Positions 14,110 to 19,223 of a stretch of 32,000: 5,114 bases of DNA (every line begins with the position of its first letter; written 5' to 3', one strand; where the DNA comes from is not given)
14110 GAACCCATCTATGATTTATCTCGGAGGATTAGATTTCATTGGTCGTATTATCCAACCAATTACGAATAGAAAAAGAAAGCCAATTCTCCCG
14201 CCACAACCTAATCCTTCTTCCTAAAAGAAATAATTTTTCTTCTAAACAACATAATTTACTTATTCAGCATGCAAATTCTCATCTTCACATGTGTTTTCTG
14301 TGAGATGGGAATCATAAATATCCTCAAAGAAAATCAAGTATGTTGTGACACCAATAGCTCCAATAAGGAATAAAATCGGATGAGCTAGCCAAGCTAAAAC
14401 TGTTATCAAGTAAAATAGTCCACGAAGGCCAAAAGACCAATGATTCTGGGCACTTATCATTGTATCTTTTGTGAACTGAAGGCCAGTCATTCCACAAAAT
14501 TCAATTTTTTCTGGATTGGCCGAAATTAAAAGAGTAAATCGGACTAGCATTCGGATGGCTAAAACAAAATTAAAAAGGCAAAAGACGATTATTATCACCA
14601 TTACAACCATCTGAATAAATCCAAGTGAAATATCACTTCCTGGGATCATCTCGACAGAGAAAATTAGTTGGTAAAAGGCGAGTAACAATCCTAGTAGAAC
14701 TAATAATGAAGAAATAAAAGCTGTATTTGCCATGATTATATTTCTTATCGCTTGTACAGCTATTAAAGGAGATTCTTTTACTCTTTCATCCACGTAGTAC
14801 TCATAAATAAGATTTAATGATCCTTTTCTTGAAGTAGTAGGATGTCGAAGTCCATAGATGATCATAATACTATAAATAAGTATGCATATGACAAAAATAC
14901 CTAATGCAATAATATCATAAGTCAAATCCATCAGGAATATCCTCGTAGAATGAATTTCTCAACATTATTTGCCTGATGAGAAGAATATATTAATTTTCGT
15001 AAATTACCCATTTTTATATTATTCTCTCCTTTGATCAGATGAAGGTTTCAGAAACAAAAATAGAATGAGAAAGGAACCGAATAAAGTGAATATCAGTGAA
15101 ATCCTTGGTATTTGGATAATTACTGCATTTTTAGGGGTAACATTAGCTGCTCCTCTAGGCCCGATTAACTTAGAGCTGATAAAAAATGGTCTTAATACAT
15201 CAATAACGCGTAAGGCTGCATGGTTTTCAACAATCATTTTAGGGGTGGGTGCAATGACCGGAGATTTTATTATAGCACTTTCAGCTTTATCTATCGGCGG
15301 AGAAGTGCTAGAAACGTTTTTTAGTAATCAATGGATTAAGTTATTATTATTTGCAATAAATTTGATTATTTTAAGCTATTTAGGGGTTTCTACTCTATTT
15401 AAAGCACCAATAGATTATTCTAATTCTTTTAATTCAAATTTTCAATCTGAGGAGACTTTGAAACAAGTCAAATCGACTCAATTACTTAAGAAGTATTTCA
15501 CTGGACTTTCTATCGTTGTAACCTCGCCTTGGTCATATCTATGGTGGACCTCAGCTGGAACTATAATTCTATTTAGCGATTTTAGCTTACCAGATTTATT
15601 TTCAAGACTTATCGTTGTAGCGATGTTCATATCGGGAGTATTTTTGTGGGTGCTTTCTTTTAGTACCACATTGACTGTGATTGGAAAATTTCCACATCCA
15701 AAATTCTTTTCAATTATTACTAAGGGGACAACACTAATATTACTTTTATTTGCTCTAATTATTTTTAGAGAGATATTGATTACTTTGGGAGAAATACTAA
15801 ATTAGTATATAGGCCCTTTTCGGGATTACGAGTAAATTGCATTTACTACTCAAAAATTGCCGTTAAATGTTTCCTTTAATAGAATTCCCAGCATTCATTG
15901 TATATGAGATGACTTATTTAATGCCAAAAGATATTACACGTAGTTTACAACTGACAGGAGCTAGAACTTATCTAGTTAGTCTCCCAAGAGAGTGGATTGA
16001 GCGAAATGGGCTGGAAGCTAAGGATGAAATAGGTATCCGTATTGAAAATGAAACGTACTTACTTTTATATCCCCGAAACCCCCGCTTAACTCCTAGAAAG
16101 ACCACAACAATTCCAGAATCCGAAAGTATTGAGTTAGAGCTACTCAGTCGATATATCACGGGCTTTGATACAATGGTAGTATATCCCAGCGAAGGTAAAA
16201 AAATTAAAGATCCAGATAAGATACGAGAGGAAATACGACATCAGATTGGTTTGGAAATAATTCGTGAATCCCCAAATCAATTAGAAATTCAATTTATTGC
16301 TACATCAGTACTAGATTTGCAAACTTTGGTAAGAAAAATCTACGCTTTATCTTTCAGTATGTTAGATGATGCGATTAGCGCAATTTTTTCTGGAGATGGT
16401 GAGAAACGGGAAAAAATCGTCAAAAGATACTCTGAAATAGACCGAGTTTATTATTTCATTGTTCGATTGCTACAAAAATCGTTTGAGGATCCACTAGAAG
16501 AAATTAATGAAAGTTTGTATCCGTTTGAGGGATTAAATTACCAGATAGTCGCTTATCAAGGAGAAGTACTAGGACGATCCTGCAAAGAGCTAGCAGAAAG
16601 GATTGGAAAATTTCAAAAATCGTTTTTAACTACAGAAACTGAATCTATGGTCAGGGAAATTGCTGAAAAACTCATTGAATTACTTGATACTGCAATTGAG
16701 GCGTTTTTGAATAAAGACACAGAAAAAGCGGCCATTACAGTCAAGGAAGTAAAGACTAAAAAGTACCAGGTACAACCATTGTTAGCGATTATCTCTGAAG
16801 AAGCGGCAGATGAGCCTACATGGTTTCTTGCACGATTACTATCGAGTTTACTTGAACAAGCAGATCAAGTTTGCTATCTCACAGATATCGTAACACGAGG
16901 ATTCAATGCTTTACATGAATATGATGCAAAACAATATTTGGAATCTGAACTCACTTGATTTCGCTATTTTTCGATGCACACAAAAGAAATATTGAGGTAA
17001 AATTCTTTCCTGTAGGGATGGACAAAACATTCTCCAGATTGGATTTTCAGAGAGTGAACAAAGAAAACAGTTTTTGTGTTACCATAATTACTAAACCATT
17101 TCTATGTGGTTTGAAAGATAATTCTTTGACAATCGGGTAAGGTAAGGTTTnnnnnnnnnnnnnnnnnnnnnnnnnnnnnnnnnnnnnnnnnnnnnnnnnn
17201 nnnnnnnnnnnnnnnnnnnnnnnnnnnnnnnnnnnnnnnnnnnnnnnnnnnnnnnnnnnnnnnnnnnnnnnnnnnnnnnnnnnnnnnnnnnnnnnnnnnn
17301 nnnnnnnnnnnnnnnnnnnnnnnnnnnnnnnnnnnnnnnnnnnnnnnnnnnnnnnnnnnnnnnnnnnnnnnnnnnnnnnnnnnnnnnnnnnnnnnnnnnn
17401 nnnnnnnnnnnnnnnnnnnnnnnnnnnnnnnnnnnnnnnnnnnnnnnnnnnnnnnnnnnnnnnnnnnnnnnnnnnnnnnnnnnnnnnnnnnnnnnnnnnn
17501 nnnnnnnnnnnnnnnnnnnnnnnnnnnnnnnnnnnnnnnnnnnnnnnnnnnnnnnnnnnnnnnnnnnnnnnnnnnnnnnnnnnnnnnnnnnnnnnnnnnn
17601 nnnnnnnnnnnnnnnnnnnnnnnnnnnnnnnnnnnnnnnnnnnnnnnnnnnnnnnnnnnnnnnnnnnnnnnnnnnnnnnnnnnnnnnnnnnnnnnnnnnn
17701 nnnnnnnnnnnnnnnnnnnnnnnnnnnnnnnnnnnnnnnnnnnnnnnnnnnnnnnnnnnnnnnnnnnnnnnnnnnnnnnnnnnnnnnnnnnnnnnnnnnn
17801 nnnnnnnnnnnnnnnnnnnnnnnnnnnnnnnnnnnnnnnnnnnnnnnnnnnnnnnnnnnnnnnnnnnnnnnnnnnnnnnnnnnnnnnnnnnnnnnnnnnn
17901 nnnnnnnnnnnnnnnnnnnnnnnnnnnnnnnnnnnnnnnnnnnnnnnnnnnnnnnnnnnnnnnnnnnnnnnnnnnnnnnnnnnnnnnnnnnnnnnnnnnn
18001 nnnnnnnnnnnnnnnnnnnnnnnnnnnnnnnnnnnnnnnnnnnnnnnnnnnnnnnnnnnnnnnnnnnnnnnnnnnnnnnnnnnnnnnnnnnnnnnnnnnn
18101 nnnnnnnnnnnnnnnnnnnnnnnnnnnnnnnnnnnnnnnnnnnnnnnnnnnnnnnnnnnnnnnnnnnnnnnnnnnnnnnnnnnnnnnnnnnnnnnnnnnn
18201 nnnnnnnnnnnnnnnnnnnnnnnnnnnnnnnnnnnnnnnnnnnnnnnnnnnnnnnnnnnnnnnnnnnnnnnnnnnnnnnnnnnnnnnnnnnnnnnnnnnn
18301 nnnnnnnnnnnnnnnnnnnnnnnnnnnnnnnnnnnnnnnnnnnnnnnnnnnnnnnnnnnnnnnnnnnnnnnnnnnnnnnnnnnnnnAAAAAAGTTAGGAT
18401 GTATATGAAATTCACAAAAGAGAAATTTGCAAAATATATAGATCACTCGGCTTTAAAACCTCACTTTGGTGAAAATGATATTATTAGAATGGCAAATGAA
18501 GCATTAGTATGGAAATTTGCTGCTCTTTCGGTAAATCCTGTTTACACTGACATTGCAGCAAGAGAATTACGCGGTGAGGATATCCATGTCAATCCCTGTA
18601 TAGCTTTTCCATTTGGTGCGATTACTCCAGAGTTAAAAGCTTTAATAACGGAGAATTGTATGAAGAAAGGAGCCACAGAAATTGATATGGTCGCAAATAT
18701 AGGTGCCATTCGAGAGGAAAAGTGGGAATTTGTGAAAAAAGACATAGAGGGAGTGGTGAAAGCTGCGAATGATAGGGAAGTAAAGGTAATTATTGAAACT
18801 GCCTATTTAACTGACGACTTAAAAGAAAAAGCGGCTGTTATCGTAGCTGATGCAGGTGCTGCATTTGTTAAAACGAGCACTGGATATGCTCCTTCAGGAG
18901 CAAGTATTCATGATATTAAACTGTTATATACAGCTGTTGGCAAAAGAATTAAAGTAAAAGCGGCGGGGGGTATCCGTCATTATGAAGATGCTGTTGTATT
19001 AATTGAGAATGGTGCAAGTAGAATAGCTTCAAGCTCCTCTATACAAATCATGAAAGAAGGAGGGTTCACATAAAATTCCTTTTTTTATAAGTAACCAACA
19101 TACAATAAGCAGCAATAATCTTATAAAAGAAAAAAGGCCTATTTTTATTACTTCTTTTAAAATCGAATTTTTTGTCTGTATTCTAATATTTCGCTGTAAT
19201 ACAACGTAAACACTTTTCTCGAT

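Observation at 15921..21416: Archaeal PTS IIC/IIB clustered with a DegT-type aminotransferase and DeoC aldolase: candidate novel amino-sugar catabolic pathway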

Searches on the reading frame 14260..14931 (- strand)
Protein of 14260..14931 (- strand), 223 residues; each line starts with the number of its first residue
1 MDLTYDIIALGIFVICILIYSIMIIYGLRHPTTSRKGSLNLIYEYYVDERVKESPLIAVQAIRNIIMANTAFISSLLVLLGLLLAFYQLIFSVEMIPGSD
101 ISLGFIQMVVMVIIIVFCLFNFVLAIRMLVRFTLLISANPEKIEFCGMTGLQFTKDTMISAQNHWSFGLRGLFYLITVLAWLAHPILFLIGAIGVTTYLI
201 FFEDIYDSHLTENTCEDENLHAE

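Call 3: search_protein_families(library=pfam, proteins=[window:14260-14931:-])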
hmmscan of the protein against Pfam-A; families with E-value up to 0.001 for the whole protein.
window:14260-14931:- (223 aa): 1 family
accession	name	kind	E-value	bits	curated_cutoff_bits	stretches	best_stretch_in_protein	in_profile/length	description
PF04654.17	DUF599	-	1.1e-22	80.9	27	1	8-203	1-206/211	Protein of unknown function, DUF599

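Call 4: search_protein_families(library=ncbifam, proteins=[window:14260-14931:-])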
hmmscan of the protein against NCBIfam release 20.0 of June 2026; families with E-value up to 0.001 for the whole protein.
window:14260-14931:- (223 aa): 0 families

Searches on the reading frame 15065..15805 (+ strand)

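Call 3: search_protein_families(library=pfam, proteins=[window:15065-15805:+])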
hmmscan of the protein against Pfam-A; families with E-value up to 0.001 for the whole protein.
window:15065-15805:+ (246 aa): 1 family
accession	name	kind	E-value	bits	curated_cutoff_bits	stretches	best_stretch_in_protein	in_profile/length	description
PF01810.24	LysE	-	2.7e-09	37.2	25.6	1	26-232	2-188/193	LysE type translocator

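Call 4: search_protein_families(library=ncbifam, proteins=[window:15065-15805:+])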
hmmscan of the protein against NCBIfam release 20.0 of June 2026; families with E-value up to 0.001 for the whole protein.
window:15065-15805:+ (246 aa): 0 families

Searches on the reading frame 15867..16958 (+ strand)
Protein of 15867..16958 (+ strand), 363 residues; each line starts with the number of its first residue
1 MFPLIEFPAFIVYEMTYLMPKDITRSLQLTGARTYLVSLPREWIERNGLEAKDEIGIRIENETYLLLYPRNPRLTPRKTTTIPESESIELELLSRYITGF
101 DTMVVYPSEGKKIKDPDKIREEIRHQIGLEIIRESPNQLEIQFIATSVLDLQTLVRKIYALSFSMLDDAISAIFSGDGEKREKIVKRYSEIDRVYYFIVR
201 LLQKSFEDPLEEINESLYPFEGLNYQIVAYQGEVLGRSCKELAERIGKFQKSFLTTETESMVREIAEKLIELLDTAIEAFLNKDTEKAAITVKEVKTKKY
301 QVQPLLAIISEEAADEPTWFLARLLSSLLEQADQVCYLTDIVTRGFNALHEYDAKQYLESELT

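Call 3: search_protein_families(library=pfam, proteins=[window:15867-16958:+])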
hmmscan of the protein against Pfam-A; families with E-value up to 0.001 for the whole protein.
window:15867-16958:+ (363 aa): 2 families
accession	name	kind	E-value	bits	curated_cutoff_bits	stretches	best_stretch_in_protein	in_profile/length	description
PF01895.24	PhoU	-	2.8e-11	44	23.5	1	156-245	2-88/89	PhoU domain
PF04014.23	MazE_antitoxin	-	3e-07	30.7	24.7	1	29-73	2-46/48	Antidote-toxin recognition MazE, bacterial antitoxin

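Call 4: search_protein_families(library=ncbifam, proteins=[window:15867-16958:+])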
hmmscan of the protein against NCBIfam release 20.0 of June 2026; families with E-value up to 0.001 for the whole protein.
window:15867-16958:+ (363 aa): 1 family
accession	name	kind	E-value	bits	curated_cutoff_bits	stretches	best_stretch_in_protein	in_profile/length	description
TIGR02135.1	phoU_full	equivalog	2e-06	27.5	130.25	0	155-214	118-177/212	phosphate signaling complex protein PhoU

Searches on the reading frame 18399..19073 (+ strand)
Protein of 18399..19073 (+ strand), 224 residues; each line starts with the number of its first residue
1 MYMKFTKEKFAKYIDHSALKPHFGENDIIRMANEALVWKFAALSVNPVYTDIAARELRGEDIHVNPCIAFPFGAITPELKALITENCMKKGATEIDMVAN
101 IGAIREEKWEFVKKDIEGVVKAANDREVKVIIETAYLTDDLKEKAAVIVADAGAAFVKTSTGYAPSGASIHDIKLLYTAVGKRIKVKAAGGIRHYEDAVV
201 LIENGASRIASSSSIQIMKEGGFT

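Call 3: search_protein_families(library=pfam, proteins=[window:18399-19073:+])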
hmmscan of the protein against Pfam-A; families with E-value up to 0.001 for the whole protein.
window:18399-19073:+ (224 aa): 1 family
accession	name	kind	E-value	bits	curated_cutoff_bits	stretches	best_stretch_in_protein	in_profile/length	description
PF01791.15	DeoC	-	2e-08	34.6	23.8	1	13-196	5-209/229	DeoC/LacD family aldolase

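Call 4: search_protein_families(library=ncbifam, proteins=[window:18399-19073:+])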
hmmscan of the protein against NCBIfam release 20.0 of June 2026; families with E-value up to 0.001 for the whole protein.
window:18399-19073:+ (224 aa): 1 family
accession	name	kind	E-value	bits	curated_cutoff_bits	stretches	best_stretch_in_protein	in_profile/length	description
TIGR00126.1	deoC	equivalog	7.8e-68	228.1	117.3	1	10-218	2-210/211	deoxyribose-phosphate aldolase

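Call 25: search_solved_structures(query=window:18399-19073:+, show_alignments=2)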
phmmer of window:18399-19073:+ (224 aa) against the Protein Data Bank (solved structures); distinct sequences matched with E-value up to 0.001: 32.
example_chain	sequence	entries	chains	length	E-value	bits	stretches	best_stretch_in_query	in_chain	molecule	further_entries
8qps_A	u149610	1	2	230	1.3e-55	191.6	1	10-220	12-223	Deoxyribose-phosphate aldolase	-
5dbu_A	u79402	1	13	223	1.3e-54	188.3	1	9-219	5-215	Deoxyribose-phosphate aldolase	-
6d33_A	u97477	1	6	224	2.3e-53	184.2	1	9-218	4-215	Deoxyribose-phosphate aldolase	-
6msw_A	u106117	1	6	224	2e-52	181.2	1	9-218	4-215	Deoxyribose-phosphate aldolase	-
5dbt_A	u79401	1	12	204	3.8e-51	177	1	9-208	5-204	Deoxyribose-phosphate aldolase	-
3ngj_A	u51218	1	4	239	1.9e-50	174.7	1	7-218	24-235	Deoxyribose-phosphate aldolase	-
3r12_A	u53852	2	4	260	1.7e-46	161.8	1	12-221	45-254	Deoxyribose-phosphate aldolase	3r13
5h91_A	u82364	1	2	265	5.1e-43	150.4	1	2-218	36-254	Deoxyribose-phosphate aldolase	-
4xbs_A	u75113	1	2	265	1.4e-42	149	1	2-218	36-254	Deoxyribose-phosphate aldolase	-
4xbk_A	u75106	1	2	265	4.8e-42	147.2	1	2-218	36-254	Deoxyribose-phosphate aldolase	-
1mzh_A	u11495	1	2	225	1.7e-39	138.9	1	11-220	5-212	Deoxyribose-phosphate aldolase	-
1j2w_A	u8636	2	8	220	2.6e-33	118.7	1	11-222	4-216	Aldolase protein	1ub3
3ndo_A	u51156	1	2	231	2.6e-32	115.5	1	6-218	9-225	Deoxyribose-phosphate aldolase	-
3oa3_A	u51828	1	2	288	6e-31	111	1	10-220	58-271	aldolase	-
3ng3_A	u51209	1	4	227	5e-28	101.5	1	5-214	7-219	Deoxyribose-phosphate aldolase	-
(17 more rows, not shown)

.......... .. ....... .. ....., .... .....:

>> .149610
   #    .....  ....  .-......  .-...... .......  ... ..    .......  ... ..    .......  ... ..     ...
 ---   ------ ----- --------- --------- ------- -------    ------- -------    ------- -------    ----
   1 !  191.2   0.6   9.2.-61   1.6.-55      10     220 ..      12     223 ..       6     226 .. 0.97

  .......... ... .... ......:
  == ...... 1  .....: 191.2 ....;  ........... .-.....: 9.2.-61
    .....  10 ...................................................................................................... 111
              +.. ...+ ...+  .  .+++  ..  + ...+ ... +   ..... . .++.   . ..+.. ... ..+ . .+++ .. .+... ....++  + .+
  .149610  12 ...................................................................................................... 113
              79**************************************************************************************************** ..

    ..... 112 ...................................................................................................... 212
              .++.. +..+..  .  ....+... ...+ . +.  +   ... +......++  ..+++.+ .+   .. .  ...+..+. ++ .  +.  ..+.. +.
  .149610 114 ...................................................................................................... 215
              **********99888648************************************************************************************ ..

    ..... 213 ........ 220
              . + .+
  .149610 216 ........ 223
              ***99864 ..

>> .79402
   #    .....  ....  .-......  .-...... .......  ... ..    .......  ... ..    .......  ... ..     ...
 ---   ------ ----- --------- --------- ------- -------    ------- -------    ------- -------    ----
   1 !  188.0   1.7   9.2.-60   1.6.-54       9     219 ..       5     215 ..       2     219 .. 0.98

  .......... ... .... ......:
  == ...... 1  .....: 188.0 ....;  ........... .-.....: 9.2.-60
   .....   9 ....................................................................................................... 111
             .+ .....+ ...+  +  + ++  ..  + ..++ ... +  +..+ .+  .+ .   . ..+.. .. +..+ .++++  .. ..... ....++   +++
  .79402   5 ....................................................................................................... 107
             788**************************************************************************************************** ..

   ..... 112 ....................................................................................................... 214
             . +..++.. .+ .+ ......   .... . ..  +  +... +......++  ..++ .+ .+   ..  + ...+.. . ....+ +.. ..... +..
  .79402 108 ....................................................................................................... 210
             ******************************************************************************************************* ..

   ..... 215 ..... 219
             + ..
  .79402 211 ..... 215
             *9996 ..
